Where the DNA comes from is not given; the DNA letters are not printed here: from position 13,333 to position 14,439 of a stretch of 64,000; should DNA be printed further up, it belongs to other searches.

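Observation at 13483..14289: RNA polymerase alpha subunit appears to lack the alpha-CTD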

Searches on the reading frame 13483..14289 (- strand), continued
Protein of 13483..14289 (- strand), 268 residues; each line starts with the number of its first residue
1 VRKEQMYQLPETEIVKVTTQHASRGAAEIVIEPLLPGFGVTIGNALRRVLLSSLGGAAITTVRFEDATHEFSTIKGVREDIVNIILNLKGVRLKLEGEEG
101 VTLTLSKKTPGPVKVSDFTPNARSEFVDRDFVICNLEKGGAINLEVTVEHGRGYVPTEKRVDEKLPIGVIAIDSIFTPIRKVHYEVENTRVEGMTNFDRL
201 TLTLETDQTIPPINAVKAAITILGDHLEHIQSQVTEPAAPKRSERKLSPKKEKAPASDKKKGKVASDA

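Call 32: list_cluster_members(proteins=[P0001, P0007, P0023, P0035, P0053, P0062, P0065, P0074, P0092, P0112])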
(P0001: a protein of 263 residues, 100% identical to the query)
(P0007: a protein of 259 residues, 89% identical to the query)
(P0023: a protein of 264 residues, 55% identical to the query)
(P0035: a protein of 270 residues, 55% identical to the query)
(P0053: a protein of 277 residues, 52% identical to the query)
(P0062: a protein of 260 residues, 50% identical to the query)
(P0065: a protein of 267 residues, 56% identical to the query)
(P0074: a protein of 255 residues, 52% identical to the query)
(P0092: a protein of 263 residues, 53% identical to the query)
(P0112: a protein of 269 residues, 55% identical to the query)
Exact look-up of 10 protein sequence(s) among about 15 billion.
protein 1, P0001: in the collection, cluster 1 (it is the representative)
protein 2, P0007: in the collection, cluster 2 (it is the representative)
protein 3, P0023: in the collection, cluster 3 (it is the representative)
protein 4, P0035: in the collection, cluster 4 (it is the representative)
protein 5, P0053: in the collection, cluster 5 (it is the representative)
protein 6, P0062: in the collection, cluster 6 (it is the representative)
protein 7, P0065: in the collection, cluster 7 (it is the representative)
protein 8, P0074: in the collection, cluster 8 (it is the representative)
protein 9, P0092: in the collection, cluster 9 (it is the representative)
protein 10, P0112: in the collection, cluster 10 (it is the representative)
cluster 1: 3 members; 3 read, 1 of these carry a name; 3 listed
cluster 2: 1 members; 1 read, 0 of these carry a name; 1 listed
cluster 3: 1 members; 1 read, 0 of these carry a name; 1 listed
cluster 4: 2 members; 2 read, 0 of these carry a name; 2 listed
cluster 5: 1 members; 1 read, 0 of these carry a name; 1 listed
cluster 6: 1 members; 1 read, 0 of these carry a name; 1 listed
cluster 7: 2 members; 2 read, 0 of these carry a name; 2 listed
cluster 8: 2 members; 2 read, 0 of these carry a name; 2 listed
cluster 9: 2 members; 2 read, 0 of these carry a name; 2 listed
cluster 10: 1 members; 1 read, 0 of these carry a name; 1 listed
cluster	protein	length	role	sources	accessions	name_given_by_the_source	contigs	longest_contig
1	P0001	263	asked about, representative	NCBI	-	-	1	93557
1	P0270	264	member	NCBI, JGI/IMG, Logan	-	DNA-directed RNA polymerase subunit alpha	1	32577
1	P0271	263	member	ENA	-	-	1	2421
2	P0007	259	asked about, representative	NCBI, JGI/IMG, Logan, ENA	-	-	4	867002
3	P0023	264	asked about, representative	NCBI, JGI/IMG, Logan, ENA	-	-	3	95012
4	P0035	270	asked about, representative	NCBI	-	-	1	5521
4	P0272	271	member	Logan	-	-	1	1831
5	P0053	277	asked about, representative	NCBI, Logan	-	-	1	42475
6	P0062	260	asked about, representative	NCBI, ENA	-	-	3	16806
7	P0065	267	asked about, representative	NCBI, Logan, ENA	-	-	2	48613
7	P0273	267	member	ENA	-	-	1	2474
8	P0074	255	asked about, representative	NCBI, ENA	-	-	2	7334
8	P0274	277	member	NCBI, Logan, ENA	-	-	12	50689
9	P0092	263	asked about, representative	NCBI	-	-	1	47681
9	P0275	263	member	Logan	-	-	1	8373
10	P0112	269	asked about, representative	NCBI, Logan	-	-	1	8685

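Call 35: search_protein_families(library=pfam, alignment_id=A1, max_evalue=1)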
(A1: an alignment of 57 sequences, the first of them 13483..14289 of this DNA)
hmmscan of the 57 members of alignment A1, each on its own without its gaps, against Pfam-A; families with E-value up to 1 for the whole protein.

A. member 1, window:13483-14289:- (268 aa): 4 families
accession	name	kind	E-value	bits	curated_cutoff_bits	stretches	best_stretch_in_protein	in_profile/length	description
PF01000.31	RNA_pol_A_bac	-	3.2e-30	105.2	33.9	1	62-177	1-119/119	RNA polymerase Rpb3/RpoA insert domain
PF01193.29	RNA_pol_L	-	4.5e-22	78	24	1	32-227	1-74/74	RNA polymerase Rpb3/Rpb11 dimerisation domain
PF13656.11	RNA_pol_L_2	-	0.0066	16.6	27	1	198-232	40-74/75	RNA polymerase Rpb3/Rpb11 dimerisation domain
PF14054.11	DUF4249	-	0.039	14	28.5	1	100-206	62-137/269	Domain of unknown function (DUF4249)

B. families by the number of members that match (of 57 scanned): 27 families (the first 25 are shown)
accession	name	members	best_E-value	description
PF01000.31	RNA_pol_A_bac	57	5.5e-37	RNA polymerase Rpb3/RpoA insert domain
PF01193.29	RNA_pol_L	57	5.8e-26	RNA polymerase Rpb3/Rpb11 dimerisation domain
PF13656.11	RNA_pol_L_2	54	3.8e-06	RNA polymerase Rpb3/Rpb11 dimerisation domain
PF24837.1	AMIN-like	15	0.0033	AMIN-like domain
PF14693.11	Ribosomal_TL5_C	4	0.0025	Ribosomal protein TL5, C-terminal domain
PF14054.11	DUF4249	2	0.039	Domain of unknown function (DUF4249)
PF16132.11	DUF4843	2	0.18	Domain of unknown function (DUF4843)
PF21122.3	KA1_BRSK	1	0.0013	BRSK1/2 KA1 domain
PF22782.1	SDE2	1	0.01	Splicing regulator SDE2, SDE2 domain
PF02680.19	DUF211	1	0.014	Uncharacterized ArCR, COG1888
PF23856.1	DUF7219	1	0.02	Family of unknown function (DUF7219)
PF08158.18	SDA1_HEAT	1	0.022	SDA1, HEAT repeat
PF11810.13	DUF3332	1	0.036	Domain of unknown function (DUF3332)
PF06213.17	CobT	1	0.044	Cobalamin biosynthesis protein CobT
PF24991.2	Ig_NUP210_4th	1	0.059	NUP210 forth Ig-like domain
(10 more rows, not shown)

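Call 37: predict_structure(alignment_id=A1)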
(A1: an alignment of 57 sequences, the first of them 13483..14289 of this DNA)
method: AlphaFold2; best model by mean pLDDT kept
length: 268 residues; sequences in the alignment: 57
mean_pLDDT: 91.1   pTM: 0.80
mean pLDDT of the five models: 91.1, 91.0, 89.8, 89.7, 89.1
residues with pLDDT >= 90: 209; 70-90: 33; 50-70: 23; < 50: 3
segments of 3 or more residues with pLDDT < 50: none
pLDDT, mean of each block of 10 residues (from residue 1): 76 89 93 96 98 97 93 96 97 97 98 98 97 98 98 95 93 97 97 91 97 97 97 87 70 56 52
secondary structure, 60 per line:
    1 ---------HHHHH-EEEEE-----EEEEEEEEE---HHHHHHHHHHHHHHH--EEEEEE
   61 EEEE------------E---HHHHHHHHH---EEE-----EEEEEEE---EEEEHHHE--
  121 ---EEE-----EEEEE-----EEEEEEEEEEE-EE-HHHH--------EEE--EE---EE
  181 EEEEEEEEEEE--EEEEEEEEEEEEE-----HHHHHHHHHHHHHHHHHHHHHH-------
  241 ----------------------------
elements in order: H10-14 E16-20 E26-34 H38-52 E55-64 H81-89 E93-95 E101-107 E111-114 E124-126 E132-136 E142-152 H157-160 E169-171 E179-191 E194-206 H212-233

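Call 39: search_solved_structures(query=window:13483-14289:-, max_evalue=0.00001, show_alignments=1)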
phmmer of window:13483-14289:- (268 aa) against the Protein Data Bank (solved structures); distinct sequences matched with E-value up to 0.00001: 60.
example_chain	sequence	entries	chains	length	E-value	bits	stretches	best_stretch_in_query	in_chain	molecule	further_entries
4oir_A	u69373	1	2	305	2.1e-56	194.7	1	20-252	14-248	DNA-directed RNA polymerase subunit alpha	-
4mq9_A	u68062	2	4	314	2.3e-56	194.6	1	20-252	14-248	DNA-directed RNA polymerase subunit alpha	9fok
1iw7_A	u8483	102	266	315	2.3e-56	194.6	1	20-252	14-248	RNA polymerase alpha subunit | DNA-directed RNA polymerase alpha chain | DNA-directed RNA polymerase subunit alpha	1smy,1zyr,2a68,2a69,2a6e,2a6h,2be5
7ye1_A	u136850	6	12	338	6.8e-56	193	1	21-249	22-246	DNA-directed RNA polymerase subunit alpha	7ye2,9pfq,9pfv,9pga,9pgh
7f0r_A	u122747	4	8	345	2.1e-54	188.2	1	18-229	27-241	DNA-directed RNA polymerase subunit alpha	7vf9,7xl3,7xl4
7xya_A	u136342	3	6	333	2.2e-54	188.1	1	19-229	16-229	DNA-directed RNA polymerase subunit alpha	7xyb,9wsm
5tjg_A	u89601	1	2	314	4.1e-54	187.2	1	20-233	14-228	DNA-directed RNA polymerase subunit alpha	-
1l9u_A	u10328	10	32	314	8e-54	186.3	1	18-233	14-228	RNA POLYMERASE, ALPHA SUBUNIT | DNA-directed RNA polymerase alpha chain | DNA-directed RNA polymerase subunit alpha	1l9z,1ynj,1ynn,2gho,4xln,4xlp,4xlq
1i6v_A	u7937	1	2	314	9.8e-54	186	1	18-235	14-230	DNA-DIRECTED RNA POLYMERASE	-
1hqm_A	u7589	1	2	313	1.2e-53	185.7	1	18-233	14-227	DNA-directed RNA polymerase subunit alpha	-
4yln_A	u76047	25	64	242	2.4e-52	181.4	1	19-229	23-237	DNA-directed RNA polymerase subunit alpha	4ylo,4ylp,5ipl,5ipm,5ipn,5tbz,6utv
8k58_A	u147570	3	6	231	2.7e-52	181.3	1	20-229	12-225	DNA-directed RNA polymerase subunit alpha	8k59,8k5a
6vu3_AC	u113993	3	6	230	2.7e-52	181.2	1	20-229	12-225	DNA-directed RNA polymerase subunit alpha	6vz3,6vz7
8t0l_G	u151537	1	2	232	2.7e-52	181.2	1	20-229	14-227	DNA-directed RNA polymerase subunit alpha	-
8t00_G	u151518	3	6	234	2.7e-52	181.2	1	20-229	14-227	DNA-directed RNA polymerase subunit alpha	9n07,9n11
6wmp_A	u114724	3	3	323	3.4e-26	95.8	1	28-223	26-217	DNA-directed RNA polymerase subunit alpha 1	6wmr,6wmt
6wmp_B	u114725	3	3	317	8.5e-17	65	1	22-230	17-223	DNA-directed RNA polymerase subunit alpha 2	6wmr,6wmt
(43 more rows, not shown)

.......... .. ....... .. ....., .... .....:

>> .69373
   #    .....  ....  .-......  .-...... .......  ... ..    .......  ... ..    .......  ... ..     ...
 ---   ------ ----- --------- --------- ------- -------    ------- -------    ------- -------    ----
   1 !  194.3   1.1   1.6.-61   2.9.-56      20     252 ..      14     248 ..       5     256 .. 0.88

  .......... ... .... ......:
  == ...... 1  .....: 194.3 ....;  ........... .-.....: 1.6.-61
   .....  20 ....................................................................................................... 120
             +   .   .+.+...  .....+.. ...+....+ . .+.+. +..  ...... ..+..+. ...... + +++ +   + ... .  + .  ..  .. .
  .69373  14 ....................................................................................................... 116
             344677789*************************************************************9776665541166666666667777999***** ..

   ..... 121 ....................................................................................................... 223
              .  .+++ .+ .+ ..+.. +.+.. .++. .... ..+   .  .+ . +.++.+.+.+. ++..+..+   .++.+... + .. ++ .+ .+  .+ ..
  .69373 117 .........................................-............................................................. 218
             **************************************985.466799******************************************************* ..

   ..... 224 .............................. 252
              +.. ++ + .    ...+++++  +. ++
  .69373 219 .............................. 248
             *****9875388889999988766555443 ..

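Call 40: fold_search(model_id=the predicted structure, library=pdb)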
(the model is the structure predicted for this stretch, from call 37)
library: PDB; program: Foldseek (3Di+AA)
matches with E <= 10: 986; with E <= 0.001: 395
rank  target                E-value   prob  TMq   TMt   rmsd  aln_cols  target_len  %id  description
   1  9fo6_B                3.7e-27  1.00  0.77  0.90   2.4       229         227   45  GTP bound in de novo transcription initiation T. thermophilus RNA polymerase complex with TC DNA template (released 2025-12-17)
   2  9a4w_A                1.1e-26  1.00  0.77  0.66   9.2       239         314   39  Integrative model of RPOA-RPOC by crosslinking MS and deep learning (released 2024-09-18)
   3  8f1j_H                1.2e-26  1.00  0.76  0.67   8.4       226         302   41  SigN RNA polymerase early-melted intermediate bound to mismatch DNA fragment dhsU36mm2 (-12A) (released 2023-04-05)
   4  9mse_H                1.4e-26  1.00  0.75  0.90   1.6       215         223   42  de novo SigN RNA polymerase transcription initiation intermediate with pre-catalytic bEBP state (RPi1 open ring) (released 2025-08-13)
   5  4mq9_B                1.5e-26  1.00  0.77  0.91   2.7       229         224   44  Crystal structure of Thermus thermophilus RNA polymerase holoenzyme in complex with GE23077 (released 2014-05-07)
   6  8w8o_B                1.5e-26  1.00  0.78  0.93   1.7       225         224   44  Thermus thermophilus initiation complex in the half-translocated state (released 2024-07-24)
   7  9uko_A                1.9e-26  1.00  0.76  0.88   2.2       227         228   44  CryoEM structure of the T.thermophilus transcription initiation complex bound to Ap4A-C, -1 dA in the template DNA str (released 2025-10-22)
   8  4jkr_A                1.9e-26  1.00  0.71  0.83   2.7       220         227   41  Crystal Structure of E. coli RNA Polymerase in complex with ppGpp (released 2013-05-15)
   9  8pdy_H                2.3e-26  1.00  0.76  0.89   1.5       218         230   42  E. coli RNA polymerase paused at ops site (released 2024-04-24)
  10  8x6f_A                2.5e-26  1.00  0.77  0.92   1.7       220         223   39  Cryo-EM structure of Staphylococcus aureus sigA-dependent RNAP-promoter open complex (released 2024-06-05)
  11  4jk1_A                2.5e-26  1.00  0.71  0.60   9.1       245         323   39  X-ray crystal structure of Escherichia coli sigma70 holoenzyme in complex with Guanosine tetraphosphate (ppGpp) (released 2013-04-10)
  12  7w5x_A                2.8e-26  1.00  0.72  0.65   2.7       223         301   40  Cryo-EM structure of SoxS-dependent transcription activation complex with zwf promoter DNA (released 2022-10-26)
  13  9ujk_B                3.0e-26  1.00  0.78  0.92   1.7       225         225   44  CryoEM structure of the T.thermophilus transcription initiation complex in the presence of ATP (released 2025-10-22)
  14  5i2d_B                3.7e-26  1.00  0.78  0.75   7.7       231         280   44  Crystal structure of T. thermophilus TTHB099 class II transcription activation complex: TAP-RPo (released 2016-06-22)
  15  6jcx_B                3.9e-26  1.00  0.76  0.87   5.0       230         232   40  Mycobacterium tuberculosis transcription initiation complex with ECF sigma factor sigma H and 6nt RNA (released 2019-05-29)
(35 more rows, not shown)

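Call 46: find_encoding_contigs(protein=P0187, flank=3000, max_places=3)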
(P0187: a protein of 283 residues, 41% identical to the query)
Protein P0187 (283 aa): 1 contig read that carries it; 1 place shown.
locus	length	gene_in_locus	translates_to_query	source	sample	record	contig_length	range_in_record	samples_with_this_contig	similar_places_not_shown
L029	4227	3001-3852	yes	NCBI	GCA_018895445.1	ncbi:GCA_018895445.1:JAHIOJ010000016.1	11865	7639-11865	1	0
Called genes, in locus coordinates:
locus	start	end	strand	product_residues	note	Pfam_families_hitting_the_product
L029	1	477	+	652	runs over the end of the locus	PF01411:tRNA-synt_2c, PF07973:tRNA_SAD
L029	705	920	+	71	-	PF01176:eIF-1a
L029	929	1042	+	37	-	PF00444:Ribosomal_L36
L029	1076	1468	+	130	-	PF00416:Ribosomal_S13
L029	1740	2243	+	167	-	PF00411:Ribosomal_S11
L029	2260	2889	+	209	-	PF00163:Ribosomal_S4, PF01479:S4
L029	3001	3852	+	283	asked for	PF01193:RNA_pol_L, PF01000:RNA_pol_A_bac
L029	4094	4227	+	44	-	?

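Call 47: find_encoding_contigs(protein=P0262, flank=3000, max_places=3)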
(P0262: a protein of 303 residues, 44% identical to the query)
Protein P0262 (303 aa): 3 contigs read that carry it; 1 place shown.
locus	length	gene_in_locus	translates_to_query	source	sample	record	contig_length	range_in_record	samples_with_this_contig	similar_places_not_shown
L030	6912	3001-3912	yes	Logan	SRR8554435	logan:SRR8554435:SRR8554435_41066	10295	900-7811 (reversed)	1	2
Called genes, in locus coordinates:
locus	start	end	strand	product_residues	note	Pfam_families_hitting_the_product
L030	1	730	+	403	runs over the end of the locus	-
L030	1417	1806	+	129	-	PF00416:Ribosomal_S13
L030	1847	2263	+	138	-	PF00411:Ribosomal_S11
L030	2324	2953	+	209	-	PF00163:Ribosomal_S4, PF01479:S4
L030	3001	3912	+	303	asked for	PF01193:RNA_pol_L, PF01000:RNA_pol_A_bac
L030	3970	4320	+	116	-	PF01196:Ribosomal_L17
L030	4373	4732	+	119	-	PF00572:Ribosomal_L13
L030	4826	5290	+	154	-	PF00380:Ribosomal_S9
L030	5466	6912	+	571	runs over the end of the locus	-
